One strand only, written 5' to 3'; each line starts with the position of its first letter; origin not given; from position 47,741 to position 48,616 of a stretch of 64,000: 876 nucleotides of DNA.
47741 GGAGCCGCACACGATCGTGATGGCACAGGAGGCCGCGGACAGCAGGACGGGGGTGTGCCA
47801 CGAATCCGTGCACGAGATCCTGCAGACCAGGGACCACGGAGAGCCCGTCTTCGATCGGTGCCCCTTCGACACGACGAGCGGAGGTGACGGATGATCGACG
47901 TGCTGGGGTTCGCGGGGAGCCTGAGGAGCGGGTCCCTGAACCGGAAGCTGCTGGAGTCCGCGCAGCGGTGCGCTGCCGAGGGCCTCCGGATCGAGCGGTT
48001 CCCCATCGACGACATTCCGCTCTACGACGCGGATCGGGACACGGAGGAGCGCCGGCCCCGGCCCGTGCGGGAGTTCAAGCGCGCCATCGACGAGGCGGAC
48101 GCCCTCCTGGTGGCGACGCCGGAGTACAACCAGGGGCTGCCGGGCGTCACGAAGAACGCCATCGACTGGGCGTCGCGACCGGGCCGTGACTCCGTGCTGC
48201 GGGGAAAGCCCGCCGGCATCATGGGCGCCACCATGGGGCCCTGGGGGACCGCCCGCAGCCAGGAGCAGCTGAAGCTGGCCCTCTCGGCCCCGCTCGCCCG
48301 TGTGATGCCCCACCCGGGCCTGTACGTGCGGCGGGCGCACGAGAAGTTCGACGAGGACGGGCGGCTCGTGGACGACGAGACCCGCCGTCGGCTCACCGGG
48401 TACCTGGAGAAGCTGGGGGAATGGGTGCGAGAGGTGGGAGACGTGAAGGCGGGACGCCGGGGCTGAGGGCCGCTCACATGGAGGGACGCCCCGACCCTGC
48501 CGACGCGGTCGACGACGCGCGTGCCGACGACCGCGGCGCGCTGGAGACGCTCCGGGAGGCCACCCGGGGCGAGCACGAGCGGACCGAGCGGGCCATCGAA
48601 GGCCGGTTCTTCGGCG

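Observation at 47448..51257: Photosensory c-di-GMP module: HExxH lipoprotein, FMN reductase, heme oxygenase and bacteriophytochrome-GGDEF chained by start/stop overlaps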

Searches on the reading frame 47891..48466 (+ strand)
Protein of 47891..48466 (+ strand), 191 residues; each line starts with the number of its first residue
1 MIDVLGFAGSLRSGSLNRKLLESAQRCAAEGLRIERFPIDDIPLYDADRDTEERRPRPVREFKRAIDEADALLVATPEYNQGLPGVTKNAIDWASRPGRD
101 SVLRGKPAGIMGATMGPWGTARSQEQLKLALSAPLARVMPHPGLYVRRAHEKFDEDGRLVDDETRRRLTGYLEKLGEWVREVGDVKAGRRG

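Call 3: search_protein_families(library=pfam, proteins=[window:47891-48466:+], max_evalue=0.01)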
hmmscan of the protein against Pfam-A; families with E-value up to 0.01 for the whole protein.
window:47891-48466:+ (191 aa): 2 families
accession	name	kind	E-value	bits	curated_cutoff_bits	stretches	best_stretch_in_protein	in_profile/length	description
PF03358.20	FMN_red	-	3.2e-36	124.6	24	1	3-150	2-151/152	NADPH-dependent FMN reductase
PF02525.22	Flavodoxin_2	-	9.8e-06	25.8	27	1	13-117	17-137/198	Flavodoxin-like fold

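Call 6: search_protein_families(library=ncbifam, proteins=[window:47891-48466:+], max_evalue=0.01)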
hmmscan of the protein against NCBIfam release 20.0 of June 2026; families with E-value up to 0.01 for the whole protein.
window:47891-48466:+ (191 aa): 4 families
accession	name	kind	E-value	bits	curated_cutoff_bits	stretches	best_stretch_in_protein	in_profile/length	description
TIGR02690.1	resist_ArsH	equivalog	1.5e-06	27.5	292.25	1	7-175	32-196/219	arsenical resistance protein ArsH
TIGR03567.1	FMN_reduc_SsuE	equivalog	3.5e-06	27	164.05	1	4-93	2-90/171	NADPH-dependent FMN reductase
TIGR03566.1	FMN_reduc_MsuE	equivalog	1.6e-05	24.7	212.5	1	4-173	2-165/174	FMN reductase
NF007859.0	PRK10569.1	equivalog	0.00039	20.2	225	1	4-92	3-90/191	NADPH-dependent FMN reductase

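Call 18: find_homologous_proteins(query=window:47891-48466:+, max_evalue=1e-20)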
Query window:47891-48466:+ (191 aa): 7368 proteins with E <= 1e-20 among 8000 candidates; the best 120 are listed.
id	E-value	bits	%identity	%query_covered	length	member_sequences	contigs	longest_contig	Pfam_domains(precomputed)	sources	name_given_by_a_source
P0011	2.3e-111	388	93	100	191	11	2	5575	PF02525.23,PF03358.21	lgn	-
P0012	3.4e-105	368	87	99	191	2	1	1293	PF02525.23,PF03358.21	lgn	-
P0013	2.3e-103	362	87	100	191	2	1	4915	PF02525.23,PF03358.21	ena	-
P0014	1.5e-102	359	85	100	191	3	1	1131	PF02525.23,PF03358.21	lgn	-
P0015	1.8e-102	359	89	96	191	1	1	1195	PF02525.23,PF03358.21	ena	-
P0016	2.0e-96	339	82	96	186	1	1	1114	PF03358.21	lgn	-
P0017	4.1e-92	325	81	98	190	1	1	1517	PF02525.23,PF03358.21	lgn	-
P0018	5.3e-89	315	79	97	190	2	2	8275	PF03358.21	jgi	-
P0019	3.3e-88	312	78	94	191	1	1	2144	PF02525.23,PF03358.21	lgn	-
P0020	2.9e-86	306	74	99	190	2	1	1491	PF02525.23,PF03358.21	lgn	-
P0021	1.9e-84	300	76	95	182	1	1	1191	PF02525.23,PF03358.21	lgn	-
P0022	1.7e-80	287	71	96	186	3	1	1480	PF02525.23,PF03358.21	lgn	-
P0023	9.4e-74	265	68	96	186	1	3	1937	PF02525.23,PF03358.21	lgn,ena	-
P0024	9.5e-63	229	59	97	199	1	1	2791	PF02525.23,PF03358.21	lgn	-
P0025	2.3e-62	228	62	93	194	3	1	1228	PF03358.21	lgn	-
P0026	2.7e-62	228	61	95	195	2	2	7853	PF02525.23,PF03358.21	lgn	-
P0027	6.5e-62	227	61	98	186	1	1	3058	PF02525.23,PF03358.21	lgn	-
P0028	4.0e-60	221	58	94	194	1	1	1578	PF02525.23,PF03358.21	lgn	-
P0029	9.4e-60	219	61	93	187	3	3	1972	PF02525.23,PF03358.21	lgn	-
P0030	1.8e-59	219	60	93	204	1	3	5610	PF02525.23,PF03358.21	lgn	-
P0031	1.8e-59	219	58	94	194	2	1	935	PF02525.23,PF03358.21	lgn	-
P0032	2.5e-59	218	61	93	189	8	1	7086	PF02525.23,PF03358.21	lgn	-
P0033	3.7e-59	218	58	97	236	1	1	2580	PF02525.23,PF03358.21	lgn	-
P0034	5.3e-59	217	60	94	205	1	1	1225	PF02525.23,PF03358.21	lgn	-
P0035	6.4e-59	217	59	93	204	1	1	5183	PF02525.23,PF03358.21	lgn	-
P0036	8.8e-59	216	59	94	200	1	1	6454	PF02525.23,PF03358.21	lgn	-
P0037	1.5e-58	216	57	95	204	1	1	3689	PF02525.23,PF03358.21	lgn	-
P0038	1.5e-58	216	58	94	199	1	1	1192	PF02525.23,PF03358.21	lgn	-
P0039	1.8e-58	215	59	94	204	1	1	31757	PF02525.23,PF03358.21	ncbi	-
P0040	3.8e-58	214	56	95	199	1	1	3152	PF02525.23,PF03358.21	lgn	-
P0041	4.0e-58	214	58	94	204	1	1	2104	PF02525.23,PF03358.21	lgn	-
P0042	4.1e-58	214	58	93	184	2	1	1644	PF02525.23,PF03358.21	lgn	-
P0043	4.7e-58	214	55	96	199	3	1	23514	PF02525.23,PF03358.21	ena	-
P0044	5.1e-58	214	59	94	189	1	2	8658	PF02525.23,PF03358.21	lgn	-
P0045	8.4e-58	213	57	94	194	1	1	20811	PF02525.23,PF03358.21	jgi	jgi:chromate reductase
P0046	1.4e-57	212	58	95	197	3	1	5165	PF02525.23,PF03358.21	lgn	-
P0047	1.5e-57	212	56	94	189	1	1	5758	PF02525.23,PF03358.21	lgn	-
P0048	3.0e-57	211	58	94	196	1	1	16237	PF02525.23,PF03358.21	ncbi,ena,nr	ncbi:MAG TPA: NAD(P)H-dependent oxidoreductase [Gemmatimonadaceae bacterium]|nr:NAD(P)H-dependent ox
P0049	3.7e-57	211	57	93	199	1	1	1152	PF02525.23,PF03358.21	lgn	-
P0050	8.3e-57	210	58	94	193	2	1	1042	PF02525.23,PF03358.21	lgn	-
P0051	9.3e-57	210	58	94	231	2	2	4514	PF02525.23,PF03358.21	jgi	jgi:chromate reductase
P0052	9.5e-57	210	57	94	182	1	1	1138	PF02525.23,PF03358.21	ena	-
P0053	1.1e-56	209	54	94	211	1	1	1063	PF02525.23,PF03358.21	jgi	jgi:chromate reductase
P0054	1.2e-56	209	56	94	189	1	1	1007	PF02525.23,PF03358.21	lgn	-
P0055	2.3e-56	208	53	98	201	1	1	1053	PF02525.23,PF03358.21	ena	-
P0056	6.0e-56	207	52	97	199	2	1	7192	PF02525.23,PF03358.21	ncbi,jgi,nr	ncbi:MAG TPA: NADPH-dependent FMN reductase [Rhodothermales bacterium]|nr:NADPH-dependent FMN reduct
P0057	9.2e-56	206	57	94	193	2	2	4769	PF02525.23,PF03358.21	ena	-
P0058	9.7e-56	206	56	96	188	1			PF02525.23,PF03358.21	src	-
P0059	1.6e-55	206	56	95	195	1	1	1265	PF02525.23,PF03358.21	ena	-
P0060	1.7e-55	206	56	94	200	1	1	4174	PF02525.23,PF03358.21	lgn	-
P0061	1.7e-55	206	57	96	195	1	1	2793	PF02525.23,PF03358.21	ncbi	-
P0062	2.0e-55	205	56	94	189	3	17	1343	PF02525.23,PF03358.21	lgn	-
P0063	2.4e-55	205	57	96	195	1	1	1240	PF02525.23,PF03358.21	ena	-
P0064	2.5e-55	205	58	94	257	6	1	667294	PF02525.23,PF03358.21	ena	-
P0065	2.7e-55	205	59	92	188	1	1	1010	PF02525.23,PF03358.21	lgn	-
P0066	2.9e-55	205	56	94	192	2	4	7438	PF02525.23,PF03358.21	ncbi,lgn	-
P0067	2.9e-55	205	57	96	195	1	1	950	PF02525.23,PF03358.21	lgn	-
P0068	2.9e-55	205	54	94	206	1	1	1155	PF02525.23,PF03358.21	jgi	jgi:chromate reductase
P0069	3.0e-55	205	55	95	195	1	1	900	PF02525.23,PF03358.21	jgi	jgi:chromate reductase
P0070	3.3e-55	205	57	96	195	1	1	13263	PF02525.23,PF03358.21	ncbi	-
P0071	3.7e-55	205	57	94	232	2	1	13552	PF02525.23,PF03358.21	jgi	jgi:chromate reductase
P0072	4.1e-55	204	57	96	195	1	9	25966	PF02525.23,PF03358.21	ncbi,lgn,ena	-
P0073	5.5e-55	204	57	96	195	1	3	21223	PF02525.23,PF03358.21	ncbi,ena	-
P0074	6.3e-55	204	56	95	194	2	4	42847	PF02525.23,PF03358.21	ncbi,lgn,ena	-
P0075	6.5e-55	204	54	99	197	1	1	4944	PF02525.23,PF03358.21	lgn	-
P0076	6.6e-55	204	56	95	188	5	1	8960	PF02525.23,PF03358.21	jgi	jgi:chromate reductase, NAD(P)H dehydrogenase (quinone)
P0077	8.3e-55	203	58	93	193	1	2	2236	PF02525.23,PF03358.21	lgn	-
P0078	8.9e-55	203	55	93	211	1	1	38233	PF02525.23,PF03358.21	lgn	-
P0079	1.0e-54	203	56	94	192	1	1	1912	PF02525.23,PF03358.21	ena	-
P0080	1.4e-54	203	58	93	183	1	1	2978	PF02525.23,PF03358.21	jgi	jgi:chromate reductase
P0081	1.6e-54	202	55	95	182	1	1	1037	PF02525.23,PF03358.21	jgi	jgi:chromate reductase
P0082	1.6e-54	202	56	96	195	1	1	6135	PF02525.23,PF03358.21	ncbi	-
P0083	1.7e-54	202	56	95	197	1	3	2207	PF02525.23,PF03358.21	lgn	-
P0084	2.5e-54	202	57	94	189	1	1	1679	PF02525.23,PF03358.21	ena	-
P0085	2.8e-54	202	56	94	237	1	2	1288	PF02525.23,PF03358.21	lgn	-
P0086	3.0e-54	202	57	92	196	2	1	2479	PF02525.23,PF03358.21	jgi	-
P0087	3.2e-54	201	56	95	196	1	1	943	PF02525.23,PF03358.21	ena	-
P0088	3.5e-54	201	57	95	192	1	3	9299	PF02525.23,PF03358.21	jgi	jgi:chromate reductase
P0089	3.9e-54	201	55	94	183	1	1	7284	PF02525.23,PF03358.21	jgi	jgi:chromate reductase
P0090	3.9e-54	201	59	89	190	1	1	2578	PF02525.23,PF03358.21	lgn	-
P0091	4.4e-54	201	55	95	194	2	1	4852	PF02525.23,PF03358.21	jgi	jgi:chromate reductase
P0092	5.0e-54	201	56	96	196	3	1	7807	PF02525.23,PF03358.21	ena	-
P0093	5.0e-54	201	56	96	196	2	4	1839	PF02525.23,PF03358.21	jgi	jgi:chromate reductase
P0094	5.0e-54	201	56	96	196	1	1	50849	PF02525.23,PF03358.21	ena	-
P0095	5.4e-54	201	54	95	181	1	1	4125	PF03358.21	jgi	jgi:chromate reductase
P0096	5.8e-54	201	55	95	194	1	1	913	PF02525.23,PF03358.21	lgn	-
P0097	6.1e-54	201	57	95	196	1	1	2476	PF02525.23,PF03358.21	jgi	jgi:chromate reductase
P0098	6.8e-54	200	56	95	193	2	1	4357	PF02525.23,PF03358.21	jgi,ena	-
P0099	1.1e-53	200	56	93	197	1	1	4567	PF02525.23,PF03358.21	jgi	jgi:chromate reductase, NAD(P)H dehydrogenase (quinone)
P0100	1.1e-53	200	55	96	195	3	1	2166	PF02525.23,PF03358.21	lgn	-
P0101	1.1e-53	200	55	93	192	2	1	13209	PF02525.23,PF03358.21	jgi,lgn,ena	-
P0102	1.2e-53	200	54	98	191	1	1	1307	PF02525.23,PF03358.21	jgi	jgi:chromate reductase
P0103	1.5e-53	199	55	93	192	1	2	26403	PF02525.23,PF03358.21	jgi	jgi:chromate reductase, NAD(P)H dehydrogenase (quinone)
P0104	1.6e-53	199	56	94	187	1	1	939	PF02525.23,PF03358.21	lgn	-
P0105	2.0e-53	199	56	93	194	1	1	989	PF02525.23,PF03358.21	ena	-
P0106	2.0e-53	199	53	94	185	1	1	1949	PF02525.23,PF03358.21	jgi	jgi:chromate reductase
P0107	2.0e-53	199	56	98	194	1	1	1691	PF02525.23,PF03358.21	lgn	-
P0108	2.2e-53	199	56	97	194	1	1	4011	PF02525.23,PF03358.21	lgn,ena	-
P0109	2.3e-53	199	56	96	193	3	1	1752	PF02525.23,PF03358.21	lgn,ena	-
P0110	2.4e-53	199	55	94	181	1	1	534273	PF02525.23,PF03358.21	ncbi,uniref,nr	ncbi:NAD(P)H-dependent oxidoreductase [Rhodohalobacter sp. SW132]|uniref:NADPH-dependent FMN reducta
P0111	2.6e-53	198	55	96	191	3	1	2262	PF02525.23,PF03358.21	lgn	-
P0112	3.2e-53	198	56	93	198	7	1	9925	PF02525.23,PF03358.21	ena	-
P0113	3.3e-53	198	54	95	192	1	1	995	PF02525.23,PF03358.21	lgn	-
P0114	3.3e-53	198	56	93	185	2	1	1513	PF02525.23,PF03358.21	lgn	-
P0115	3.4e-53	198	54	95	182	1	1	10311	PF02525.23,PF03358.21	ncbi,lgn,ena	-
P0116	3.4e-53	198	54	95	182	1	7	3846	PF02525.23,PF03358.21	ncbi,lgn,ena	-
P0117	3.4e-53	198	55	93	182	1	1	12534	PF02525.23,PF03358.21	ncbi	-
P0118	4.1e-53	198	54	94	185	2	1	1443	PF02525.23,PF03358.21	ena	-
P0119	4.4e-53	198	54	97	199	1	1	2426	PF02525.23,PF03358.21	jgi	jgi:chromate reductase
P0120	4.4e-53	198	55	92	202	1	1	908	PF02525.23,PF03358.21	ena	-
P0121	4.6e-53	198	55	95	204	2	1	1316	PF02525.23,PF03358.21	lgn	-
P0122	4.7e-53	198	55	94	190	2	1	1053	PF02525.23,PF03358.21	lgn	-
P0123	4.8e-53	198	54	96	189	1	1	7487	PF03358.21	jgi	jgi:chromate reductase, NAD(P)H dehydrogenase (quinone)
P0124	4.8e-53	198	55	95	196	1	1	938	PF02525.23,PF03358.21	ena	-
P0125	5.0e-53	198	55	96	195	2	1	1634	PF02525.23,PF03358.21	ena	-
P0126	5.3e-53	197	54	93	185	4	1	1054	PF02525.23,PF03358.21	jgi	jgi:chromate reductase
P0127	5.7e-53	197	54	96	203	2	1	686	PF02525.23,PF03358.21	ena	-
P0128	5.8e-53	197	54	96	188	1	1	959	PF02525.23,PF03358.21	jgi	jgi:chromate reductase, NAD(P)H dehydrogenase (quinone)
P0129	7.6e-53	197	53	95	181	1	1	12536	PF02525.23,PF03358.21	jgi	-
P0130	7.9e-53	197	55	94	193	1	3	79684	PF02525.23,PF03358.21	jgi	jgi:chromate reductase, NAD(P)H dehydrogenase (quinone)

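Call 19: find_encoding_contigs(protein=P0011, flank=6000, max_places=3)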
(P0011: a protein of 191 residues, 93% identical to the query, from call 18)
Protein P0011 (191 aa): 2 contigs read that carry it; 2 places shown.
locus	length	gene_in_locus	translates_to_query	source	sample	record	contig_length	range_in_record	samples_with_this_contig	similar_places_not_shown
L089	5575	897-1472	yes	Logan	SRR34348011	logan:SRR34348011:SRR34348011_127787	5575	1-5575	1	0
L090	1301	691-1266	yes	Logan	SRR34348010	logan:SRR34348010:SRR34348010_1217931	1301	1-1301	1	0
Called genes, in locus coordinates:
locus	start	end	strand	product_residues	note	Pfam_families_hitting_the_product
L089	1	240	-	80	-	?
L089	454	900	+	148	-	-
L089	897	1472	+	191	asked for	PF03358:FMN_red, PF02525:Flavodoxin_2 (weak)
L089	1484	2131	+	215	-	PF01126:Heme_oxygenase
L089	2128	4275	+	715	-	PF08446:PAS_2, PF01590:GAF, PF00360:PHY, PF00990:GGDEF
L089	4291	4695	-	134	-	PF00903:Glyoxalase, PF18029:Glyoxalase_6 (weak)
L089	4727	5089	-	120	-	-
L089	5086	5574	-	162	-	?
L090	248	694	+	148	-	-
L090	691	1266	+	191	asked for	PF03358:FMN_red, PF02525:Flavodoxin_2 (weak)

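Call 20: find_encoding_contigs(protein=P0013, flank=6000, max_places=3)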
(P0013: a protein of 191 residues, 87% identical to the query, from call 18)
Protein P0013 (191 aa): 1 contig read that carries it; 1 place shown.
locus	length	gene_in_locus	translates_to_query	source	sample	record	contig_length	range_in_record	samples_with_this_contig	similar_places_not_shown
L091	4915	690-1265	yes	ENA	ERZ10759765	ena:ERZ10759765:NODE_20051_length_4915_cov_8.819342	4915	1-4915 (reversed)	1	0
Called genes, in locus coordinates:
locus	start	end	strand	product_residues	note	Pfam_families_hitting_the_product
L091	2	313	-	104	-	?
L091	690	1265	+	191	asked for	PF03358:FMN_red, PF02525:Flavodoxin_2 (weak)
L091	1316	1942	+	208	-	PF01126:Heme_oxygenase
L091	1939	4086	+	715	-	PF08446:PAS_2, PF01590:GAF, PF00360:PHY, PF00990:GGDEF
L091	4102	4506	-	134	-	PF00903:Glyoxalase, PF18029:Glyoxalase_6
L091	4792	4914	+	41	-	?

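Call 21: find_encoding_contigs(protein=P0018, flank=8000, max_places=3)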
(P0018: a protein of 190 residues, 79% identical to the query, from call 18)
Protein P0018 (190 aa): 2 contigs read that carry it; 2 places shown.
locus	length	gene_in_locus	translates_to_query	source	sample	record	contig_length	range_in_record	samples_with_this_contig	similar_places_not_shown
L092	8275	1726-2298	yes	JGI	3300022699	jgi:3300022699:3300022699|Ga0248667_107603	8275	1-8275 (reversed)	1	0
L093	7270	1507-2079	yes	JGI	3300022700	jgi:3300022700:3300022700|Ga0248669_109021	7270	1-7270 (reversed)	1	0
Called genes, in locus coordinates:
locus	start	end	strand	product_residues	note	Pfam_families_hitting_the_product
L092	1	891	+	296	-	?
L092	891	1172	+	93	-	PF00550:PP-binding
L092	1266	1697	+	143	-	-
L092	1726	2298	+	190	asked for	PF03358:FMN_red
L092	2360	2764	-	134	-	PF00903:Glyoxalase, PF18029:Glyoxalase_6 (weak)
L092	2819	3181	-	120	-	-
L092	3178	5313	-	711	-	PF08450:SGL (faint), PF26550:Tricorn_2nd (weak), PF00930:DPPIV_N (faint), PF25174:Beta-prop_THOC3 (faint), PF26549:Tricorn_N, PF07676:PD40 (weak), PF26549:Tricorn_N, PF00326:Peptidase_S9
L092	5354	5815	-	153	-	PF14376:Haem_bd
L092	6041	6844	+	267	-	PF02276:CytoC_RC, PF07719:TPR_2 (faint), PF13432:TPR_16 (weak)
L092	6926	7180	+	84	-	-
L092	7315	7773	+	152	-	-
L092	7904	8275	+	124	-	?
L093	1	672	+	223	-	PF00198:2-oxoacid_dh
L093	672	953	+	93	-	PF00550:PP-binding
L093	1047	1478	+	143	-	-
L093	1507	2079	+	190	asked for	PF03358:FMN_red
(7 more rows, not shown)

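Call 39: search_solved_structures(query=window:47891-48466:+, max_evalue=0.00001, show_alignments=1)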
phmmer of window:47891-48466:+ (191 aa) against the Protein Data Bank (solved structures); distinct sequences matched with E-value up to 0.00001: 14.
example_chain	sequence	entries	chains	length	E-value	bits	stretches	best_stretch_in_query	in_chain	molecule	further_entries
1rtt_A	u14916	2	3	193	1.1e-37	132.7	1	2-183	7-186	conserved hypothetical protein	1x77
3u7r_A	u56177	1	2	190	1.4e-30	109.6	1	7-183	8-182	NADPH-dependent FMN reductase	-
3svl_A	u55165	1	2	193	4.3e-28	101.4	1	3-183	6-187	protein yieF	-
4hs4_A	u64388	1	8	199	2.7e-21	79.3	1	7-180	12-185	Chromate reductase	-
3s2y_A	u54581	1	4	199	5.2e-21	78.3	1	7-180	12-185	Chromate reductase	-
4h6p_A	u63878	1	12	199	3.2e-20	75.8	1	7-180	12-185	Chromate reductase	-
3fvw_A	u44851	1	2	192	1.8e-11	47.2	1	4-97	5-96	Putative NAD(P)H-dependent FMN reductase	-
7f76_A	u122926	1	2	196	2e-07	34.1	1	39-175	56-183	FMN-dependent NADPH-quinone reductase (azoR)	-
3gfs_A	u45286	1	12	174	2.1e-07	34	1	43-168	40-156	FMN-dependent NADPH-azoreductase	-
3gfq_A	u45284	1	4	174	2.6e-07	33.7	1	43-144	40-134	FMN-dependent NADPH-azoreductase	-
3gfr_A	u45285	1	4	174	3e-07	33.4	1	43-144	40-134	FMN-dependent NADPH-azoreductase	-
1nni_1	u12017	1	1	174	3.5e-07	33.3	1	43-144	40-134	hypothetical protein yhda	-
2gsw_A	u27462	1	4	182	3.8e-07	33.1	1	43-144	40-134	yhdA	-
7bx9_A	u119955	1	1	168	5.1e-07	32.7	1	40-165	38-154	Azoreductase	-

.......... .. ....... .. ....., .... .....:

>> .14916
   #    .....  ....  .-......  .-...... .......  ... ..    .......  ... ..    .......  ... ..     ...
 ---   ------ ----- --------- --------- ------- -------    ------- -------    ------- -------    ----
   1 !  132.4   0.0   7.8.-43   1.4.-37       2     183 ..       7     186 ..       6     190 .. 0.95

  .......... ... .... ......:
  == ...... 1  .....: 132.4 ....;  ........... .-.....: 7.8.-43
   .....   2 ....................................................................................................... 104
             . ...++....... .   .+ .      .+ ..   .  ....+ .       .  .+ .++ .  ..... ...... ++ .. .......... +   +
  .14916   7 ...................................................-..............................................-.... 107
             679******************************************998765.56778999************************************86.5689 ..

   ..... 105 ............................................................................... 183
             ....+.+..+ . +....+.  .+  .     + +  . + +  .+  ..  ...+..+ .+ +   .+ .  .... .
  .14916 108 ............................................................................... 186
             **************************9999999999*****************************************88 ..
